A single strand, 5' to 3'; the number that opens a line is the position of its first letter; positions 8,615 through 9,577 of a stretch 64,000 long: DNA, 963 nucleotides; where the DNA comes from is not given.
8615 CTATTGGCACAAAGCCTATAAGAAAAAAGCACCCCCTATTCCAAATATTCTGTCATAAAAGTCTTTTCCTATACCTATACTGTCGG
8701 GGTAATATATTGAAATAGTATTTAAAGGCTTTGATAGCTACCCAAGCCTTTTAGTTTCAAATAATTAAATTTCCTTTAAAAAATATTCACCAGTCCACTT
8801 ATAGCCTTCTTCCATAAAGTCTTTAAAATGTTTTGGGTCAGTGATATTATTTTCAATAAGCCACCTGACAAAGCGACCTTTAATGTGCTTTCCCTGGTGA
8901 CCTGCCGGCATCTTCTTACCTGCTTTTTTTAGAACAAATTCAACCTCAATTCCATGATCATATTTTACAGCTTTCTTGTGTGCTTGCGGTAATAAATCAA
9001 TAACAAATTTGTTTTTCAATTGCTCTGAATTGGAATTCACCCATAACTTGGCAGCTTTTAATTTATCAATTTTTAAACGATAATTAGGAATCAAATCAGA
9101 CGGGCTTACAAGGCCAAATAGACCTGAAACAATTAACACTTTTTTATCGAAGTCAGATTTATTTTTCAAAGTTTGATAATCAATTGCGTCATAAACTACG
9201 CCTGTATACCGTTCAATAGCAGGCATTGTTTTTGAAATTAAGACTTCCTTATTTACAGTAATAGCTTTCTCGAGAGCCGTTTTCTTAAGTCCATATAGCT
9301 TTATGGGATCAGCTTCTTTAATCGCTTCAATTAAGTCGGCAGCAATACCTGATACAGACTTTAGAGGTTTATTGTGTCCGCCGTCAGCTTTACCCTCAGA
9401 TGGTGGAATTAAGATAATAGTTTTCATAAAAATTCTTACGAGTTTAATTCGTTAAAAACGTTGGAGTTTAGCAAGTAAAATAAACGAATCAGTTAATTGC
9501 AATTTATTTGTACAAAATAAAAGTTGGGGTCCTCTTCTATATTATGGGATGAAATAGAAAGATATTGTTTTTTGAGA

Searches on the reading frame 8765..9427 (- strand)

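Call 8: search_protein_families(library=pfam, proteins=[window:8765-9427:-], max_evalue=0.001)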
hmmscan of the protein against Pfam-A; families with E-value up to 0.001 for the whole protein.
window:8765-9427:- (220 aa): 1 family
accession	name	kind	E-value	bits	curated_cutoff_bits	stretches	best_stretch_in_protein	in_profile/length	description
PF03883.20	H2O2_YaaD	-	1.6e-34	120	29.6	1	4-212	2-233/236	Peroxide stress protein YaaA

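Call 30: search_protein_families(library=ncbifam, proteins=[window:8765-9427:-], max_evalue=0.01)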
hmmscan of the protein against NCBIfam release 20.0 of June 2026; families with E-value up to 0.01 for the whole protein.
window:8765-9427:- (220 aa): 8 families
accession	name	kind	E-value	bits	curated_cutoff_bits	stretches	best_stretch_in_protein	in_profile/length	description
NF002546.0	PRK02101.2-4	equivalog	1.1e-25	90.7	321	1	4-194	2-211/245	peroxide stress protein YaaA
NF002544.0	PRK02101.2-1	equivalog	5.5e-25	88.1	339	1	4-203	2-223/248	peroxide stress protein YaaA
NF002545.0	PRK02101.2-3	equivalog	2.7e-21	76.4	324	1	4-195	2-225/265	peroxide stress protein YaaA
NF002543.0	PRK02101.1-4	equivalog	7e-21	74.9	204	1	21-212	22-228/244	peroxide stress protein YaaA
NF002548.0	PRK02101.2-6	equivalog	2.4e-16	60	391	1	4-192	2-214/251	peroxide stress protein YaaA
NF002542.0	PRK02101.1-3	equivalog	5e-16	58.7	278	1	53-212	62-241/258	peroxide stress protein YaaA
NF002541.0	PRK02101.1-1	equivalog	2.1e-12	46.9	368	1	66-213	75-242/258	peroxide stress protein YaaA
NF002547.0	PRK02101.2-5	equivalog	5.9e-12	45.4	392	2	65-121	72-130/255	peroxide stress protein YaaA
